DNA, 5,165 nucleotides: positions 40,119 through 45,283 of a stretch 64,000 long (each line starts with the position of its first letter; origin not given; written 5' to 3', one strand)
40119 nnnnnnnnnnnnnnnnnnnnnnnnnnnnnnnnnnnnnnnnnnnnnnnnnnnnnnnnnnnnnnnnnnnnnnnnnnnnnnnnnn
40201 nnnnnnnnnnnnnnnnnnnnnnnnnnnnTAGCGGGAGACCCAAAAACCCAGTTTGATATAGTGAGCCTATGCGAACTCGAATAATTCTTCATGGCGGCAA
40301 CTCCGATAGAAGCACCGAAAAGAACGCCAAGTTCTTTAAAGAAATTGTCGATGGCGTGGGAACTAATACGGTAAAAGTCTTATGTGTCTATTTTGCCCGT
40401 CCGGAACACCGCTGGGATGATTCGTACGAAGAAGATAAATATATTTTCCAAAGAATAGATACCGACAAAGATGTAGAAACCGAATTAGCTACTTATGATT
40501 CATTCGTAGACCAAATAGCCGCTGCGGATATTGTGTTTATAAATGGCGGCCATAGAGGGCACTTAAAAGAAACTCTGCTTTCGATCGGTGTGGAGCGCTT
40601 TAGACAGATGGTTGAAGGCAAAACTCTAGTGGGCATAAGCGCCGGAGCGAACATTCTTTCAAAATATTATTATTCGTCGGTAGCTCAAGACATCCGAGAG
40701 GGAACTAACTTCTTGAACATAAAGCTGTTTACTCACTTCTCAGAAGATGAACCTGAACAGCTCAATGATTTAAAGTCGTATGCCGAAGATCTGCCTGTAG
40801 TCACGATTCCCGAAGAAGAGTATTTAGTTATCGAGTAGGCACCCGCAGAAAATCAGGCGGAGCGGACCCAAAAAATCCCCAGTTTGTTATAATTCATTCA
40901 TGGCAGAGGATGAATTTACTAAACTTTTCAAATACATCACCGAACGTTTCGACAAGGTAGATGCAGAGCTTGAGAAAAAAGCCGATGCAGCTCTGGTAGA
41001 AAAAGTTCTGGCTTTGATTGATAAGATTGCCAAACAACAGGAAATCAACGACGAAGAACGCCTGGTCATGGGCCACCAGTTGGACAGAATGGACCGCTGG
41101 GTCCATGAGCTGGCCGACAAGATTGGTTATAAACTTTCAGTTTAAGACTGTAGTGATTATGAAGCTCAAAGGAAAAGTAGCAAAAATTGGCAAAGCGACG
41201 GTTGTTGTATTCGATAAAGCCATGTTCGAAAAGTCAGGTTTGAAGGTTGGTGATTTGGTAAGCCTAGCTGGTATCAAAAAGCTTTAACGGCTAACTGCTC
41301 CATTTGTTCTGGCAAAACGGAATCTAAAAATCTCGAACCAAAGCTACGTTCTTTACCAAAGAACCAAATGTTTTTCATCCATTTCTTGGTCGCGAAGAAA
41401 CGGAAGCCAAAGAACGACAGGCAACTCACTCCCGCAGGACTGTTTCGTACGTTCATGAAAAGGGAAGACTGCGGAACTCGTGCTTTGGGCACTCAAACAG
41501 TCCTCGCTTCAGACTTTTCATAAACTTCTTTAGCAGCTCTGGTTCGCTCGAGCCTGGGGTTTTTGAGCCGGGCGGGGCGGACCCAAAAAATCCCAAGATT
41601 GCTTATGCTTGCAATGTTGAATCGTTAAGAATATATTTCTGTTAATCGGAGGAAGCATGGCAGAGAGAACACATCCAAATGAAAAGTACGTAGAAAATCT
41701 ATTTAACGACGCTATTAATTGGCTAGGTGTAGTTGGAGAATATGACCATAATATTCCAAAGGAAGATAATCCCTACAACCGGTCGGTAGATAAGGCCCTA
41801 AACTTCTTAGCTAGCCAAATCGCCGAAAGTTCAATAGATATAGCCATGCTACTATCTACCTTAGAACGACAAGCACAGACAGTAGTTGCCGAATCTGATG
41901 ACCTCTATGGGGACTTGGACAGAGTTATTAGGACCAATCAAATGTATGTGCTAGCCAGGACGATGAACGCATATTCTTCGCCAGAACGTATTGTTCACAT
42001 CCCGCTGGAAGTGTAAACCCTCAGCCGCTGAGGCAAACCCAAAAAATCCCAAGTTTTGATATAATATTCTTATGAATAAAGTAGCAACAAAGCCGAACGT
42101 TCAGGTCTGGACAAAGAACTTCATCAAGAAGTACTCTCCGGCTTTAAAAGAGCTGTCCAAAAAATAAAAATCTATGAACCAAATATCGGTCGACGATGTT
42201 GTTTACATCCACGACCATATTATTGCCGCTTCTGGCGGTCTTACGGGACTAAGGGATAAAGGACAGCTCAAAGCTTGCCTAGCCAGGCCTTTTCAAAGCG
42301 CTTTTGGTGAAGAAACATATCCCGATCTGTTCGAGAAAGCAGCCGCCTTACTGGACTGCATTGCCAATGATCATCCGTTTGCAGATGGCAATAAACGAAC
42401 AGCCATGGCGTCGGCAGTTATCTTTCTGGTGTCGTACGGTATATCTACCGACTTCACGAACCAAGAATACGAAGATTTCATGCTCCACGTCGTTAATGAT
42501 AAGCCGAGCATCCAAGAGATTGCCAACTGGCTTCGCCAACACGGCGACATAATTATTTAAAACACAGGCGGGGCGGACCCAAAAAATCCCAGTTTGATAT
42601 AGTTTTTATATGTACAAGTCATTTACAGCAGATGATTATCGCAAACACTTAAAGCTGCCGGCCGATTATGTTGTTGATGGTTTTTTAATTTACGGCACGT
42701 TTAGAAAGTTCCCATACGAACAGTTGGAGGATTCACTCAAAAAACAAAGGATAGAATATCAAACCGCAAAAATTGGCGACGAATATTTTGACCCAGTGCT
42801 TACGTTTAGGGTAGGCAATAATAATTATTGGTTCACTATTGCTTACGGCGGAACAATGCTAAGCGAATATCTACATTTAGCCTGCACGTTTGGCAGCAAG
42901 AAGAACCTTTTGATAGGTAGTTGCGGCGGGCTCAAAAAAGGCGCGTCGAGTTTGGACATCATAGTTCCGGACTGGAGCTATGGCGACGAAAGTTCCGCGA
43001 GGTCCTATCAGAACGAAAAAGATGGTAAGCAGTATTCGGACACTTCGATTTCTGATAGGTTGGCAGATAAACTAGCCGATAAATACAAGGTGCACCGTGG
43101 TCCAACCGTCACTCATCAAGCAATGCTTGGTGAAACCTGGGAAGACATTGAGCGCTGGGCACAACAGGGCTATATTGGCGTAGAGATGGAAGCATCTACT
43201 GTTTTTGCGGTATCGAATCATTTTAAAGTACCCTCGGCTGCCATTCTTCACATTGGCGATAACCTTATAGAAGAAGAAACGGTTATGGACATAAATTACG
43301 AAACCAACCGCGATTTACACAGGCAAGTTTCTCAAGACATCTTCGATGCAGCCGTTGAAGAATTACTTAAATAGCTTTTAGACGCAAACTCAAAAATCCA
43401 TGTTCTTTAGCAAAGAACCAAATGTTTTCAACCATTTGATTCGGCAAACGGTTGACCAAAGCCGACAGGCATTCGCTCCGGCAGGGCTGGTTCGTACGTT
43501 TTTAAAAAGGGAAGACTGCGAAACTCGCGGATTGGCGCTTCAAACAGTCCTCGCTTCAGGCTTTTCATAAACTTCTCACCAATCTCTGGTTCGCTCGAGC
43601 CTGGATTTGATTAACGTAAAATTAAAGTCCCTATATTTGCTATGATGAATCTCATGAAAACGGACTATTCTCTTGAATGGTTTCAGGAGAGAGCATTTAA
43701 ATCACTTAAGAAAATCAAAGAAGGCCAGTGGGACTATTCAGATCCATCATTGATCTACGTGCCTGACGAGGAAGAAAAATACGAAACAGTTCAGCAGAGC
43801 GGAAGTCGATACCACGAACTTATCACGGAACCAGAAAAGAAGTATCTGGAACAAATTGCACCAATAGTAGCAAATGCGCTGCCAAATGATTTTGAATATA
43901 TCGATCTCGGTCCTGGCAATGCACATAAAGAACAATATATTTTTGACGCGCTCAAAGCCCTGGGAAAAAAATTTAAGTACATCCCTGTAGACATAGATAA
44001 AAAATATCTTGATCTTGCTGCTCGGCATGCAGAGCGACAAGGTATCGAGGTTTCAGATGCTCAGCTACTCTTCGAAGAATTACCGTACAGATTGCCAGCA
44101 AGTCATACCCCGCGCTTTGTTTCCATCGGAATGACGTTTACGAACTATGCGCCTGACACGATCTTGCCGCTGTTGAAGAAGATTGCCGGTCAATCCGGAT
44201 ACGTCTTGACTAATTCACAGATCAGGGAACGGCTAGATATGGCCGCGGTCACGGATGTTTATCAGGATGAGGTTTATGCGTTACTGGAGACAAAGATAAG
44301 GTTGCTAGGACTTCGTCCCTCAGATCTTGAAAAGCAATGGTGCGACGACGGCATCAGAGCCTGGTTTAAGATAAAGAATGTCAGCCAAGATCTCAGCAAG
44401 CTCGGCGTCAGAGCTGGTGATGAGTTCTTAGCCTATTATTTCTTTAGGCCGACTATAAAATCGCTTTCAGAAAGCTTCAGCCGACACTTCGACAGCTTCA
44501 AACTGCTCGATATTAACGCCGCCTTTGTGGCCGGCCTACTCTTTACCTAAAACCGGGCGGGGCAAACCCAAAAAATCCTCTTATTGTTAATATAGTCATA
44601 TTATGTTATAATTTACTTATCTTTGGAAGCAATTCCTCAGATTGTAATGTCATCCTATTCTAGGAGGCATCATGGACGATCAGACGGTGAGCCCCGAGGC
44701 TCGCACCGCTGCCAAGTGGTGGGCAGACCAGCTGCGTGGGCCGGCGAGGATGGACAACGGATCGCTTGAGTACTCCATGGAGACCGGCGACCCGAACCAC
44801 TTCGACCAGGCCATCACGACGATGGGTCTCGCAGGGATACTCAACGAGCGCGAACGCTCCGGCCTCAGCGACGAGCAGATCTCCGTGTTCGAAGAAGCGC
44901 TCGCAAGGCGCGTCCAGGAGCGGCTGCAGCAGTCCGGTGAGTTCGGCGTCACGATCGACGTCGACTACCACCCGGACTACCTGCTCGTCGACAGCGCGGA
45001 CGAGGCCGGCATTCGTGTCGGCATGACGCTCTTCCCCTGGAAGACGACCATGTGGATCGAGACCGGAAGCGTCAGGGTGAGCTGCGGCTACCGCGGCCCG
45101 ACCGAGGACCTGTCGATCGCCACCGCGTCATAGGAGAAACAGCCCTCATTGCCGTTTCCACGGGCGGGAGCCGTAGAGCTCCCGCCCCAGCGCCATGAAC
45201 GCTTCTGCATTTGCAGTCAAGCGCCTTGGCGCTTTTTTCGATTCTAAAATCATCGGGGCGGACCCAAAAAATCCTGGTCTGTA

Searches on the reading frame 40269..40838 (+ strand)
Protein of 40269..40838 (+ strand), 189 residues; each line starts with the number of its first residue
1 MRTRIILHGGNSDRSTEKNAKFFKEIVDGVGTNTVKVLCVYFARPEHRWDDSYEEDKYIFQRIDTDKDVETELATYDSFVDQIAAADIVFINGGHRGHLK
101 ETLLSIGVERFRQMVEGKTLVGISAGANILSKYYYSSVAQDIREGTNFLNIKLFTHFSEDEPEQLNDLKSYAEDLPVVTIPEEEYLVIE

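Call 82: search_protein_families(library=pfam, proteins=[window:40269-40838:+], max_evalue=0.01)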
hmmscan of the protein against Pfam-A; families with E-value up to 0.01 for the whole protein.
window:40269-40838:+ (189 aa): 1 family
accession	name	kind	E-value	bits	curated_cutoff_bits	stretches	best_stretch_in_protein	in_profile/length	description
PF03575.23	Peptidase_S51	-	4e-12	46.7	23.9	1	6-189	2-199/206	Peptidase family S51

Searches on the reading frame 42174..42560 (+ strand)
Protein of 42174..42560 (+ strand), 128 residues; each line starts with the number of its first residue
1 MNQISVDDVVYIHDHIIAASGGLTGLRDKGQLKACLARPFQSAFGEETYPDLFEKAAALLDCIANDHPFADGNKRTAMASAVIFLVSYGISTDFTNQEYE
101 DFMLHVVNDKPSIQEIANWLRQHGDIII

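Call 82: search_protein_families(library=pfam, proteins=[window:42174-42560:+], max_evalue=0.01)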
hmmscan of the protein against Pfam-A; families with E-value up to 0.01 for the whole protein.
window:42174-42560:+ (128 aa): 1 family
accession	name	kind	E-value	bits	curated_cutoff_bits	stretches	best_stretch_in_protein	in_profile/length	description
PF02661.23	Fic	-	4.3e-19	69.6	24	1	4-85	2-93/93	Fic/DOC family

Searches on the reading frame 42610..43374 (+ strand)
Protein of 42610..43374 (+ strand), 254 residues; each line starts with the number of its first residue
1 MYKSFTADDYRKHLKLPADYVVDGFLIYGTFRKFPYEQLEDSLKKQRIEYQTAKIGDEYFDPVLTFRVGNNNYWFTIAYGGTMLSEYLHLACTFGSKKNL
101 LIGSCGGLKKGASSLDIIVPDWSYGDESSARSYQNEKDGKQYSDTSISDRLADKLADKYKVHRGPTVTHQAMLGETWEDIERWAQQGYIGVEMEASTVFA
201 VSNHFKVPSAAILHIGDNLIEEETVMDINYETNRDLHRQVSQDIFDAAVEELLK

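Call 5: search_protein_families(library=pfam, proteins=[window:42610-43374:+], max_evalue=1)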
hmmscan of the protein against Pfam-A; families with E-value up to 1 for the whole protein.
window:42610-43374:+ (254 aa): 1 family
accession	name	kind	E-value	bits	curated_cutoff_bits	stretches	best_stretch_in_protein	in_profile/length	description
PF01048.26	PNP_UDP_1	-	4.5e-19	69.2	25.1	1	88-242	62-225/233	Phosphorylase superfamily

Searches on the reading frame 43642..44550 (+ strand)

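Call 5: search_protein_families(library=pfam, proteins=[window:43642-44550:+], max_evalue=1)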
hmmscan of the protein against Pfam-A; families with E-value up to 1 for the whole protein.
window:43642-44550:+ (302 aa): 4 families
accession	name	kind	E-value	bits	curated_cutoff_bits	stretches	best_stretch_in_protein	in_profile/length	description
PF10017.15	Methyltransf_33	-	1.9e-11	44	23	1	62-184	42-166/304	Histidine-specific methyltransferase, SAM-dependent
PF13847.12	Methyltransf_31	-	0.0026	17.9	27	1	85-140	6-59/145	Methyltransferase domain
PF13649.12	Methyltransf_25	-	0.026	15.6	27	1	103-178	15-86/97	Methyltransferase domain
PF13679.12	Methyltransf_32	-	0.059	13.8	27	1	67-136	8-81/143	Methyltransferase domain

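Call 6: search_protein_families(library=padloc, proteins=[window:43642-44550:+], max_evalue=1)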
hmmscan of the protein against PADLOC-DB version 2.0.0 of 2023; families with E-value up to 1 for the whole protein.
window:43642-44550:+ (302 aa): 0 families

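Call 8: search_protein_families(library=ncbifam, proteins=[window:43642-44550:+], max_evalue=1)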
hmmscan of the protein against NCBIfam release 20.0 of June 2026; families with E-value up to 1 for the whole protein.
window:43642-44550:+ (302 aa): 2 families
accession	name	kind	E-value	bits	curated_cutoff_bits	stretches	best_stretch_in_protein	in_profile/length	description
TIGR03438.1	egtD_ergothio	equivalog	2.1e-08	33.7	290.9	1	61-184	42-166/301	L-histidine N(alpha)-methyltransferase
TIGR03439.1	methyl_EasF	subfamily_domain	1.1e-06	27.8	205.55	1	47-127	44-121/321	EasF family methyltransferase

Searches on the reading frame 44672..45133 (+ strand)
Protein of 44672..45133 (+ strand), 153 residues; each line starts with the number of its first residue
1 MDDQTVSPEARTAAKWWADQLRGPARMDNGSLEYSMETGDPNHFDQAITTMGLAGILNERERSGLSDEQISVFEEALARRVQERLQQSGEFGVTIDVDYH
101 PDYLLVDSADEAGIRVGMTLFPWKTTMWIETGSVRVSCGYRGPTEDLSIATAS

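Call 5: search_protein_families(library=pfam, proteins=[window:44672-45133:+], max_evalue=1)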
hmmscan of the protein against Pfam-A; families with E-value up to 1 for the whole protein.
window:44672-45133:+ (153 aa): 1 family
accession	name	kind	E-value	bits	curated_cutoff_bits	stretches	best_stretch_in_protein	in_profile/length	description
PF07742.17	BTG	-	0.049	13.7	23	1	94-142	59-111/117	BTG family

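Call 6: search_protein_families(library=padloc, proteins=[window:44672-45133:+], max_evalue=1)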
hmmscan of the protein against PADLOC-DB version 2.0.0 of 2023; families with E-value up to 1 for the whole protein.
window:44672-45133:+ (153 aa): 0 families

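Call 8: search_protein_families(library=ncbifam, proteins=[window:44672-45133:+], max_evalue=1)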
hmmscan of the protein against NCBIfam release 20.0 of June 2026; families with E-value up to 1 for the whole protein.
window:44672-45133:+ (153 aa): 0 families

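Call 101: list_cluster_members(proteins=[window:44672-45130:+, window:45332-46504:+, window:46515-47474:+])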
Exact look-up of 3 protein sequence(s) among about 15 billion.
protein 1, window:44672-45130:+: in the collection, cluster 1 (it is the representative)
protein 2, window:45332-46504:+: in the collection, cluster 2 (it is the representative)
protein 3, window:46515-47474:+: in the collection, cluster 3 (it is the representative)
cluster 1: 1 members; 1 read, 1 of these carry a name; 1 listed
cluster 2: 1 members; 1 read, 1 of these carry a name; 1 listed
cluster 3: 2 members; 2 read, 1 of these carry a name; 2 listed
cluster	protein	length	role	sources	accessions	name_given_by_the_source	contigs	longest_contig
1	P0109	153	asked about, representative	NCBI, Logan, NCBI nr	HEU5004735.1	MAG TPA: hypothetical protein VFT49_01470 [Candidatus Saccharimonadales bacterium] | hypothetical protein [Candidatus Saccharimonadales bacterium]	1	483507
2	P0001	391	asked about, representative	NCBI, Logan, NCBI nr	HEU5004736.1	MAG TPA: hypothetical protein VFT49_01475 [Candidatus Saccharimonadales bacterium] | hypothetical protein [Candidatus Saccharimonadales bacterium]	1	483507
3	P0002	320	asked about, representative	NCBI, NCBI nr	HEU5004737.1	MAG TPA: hypothetical protein VFT49_01480 [Candidatus Saccharimonadales bacterium] | hypothetical protein [Candidatus Saccharimonadales bacterium]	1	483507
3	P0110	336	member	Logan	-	-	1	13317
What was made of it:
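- Checked: NCBI calls the same gene (HEU5004736.1, hypothetical; call 101).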
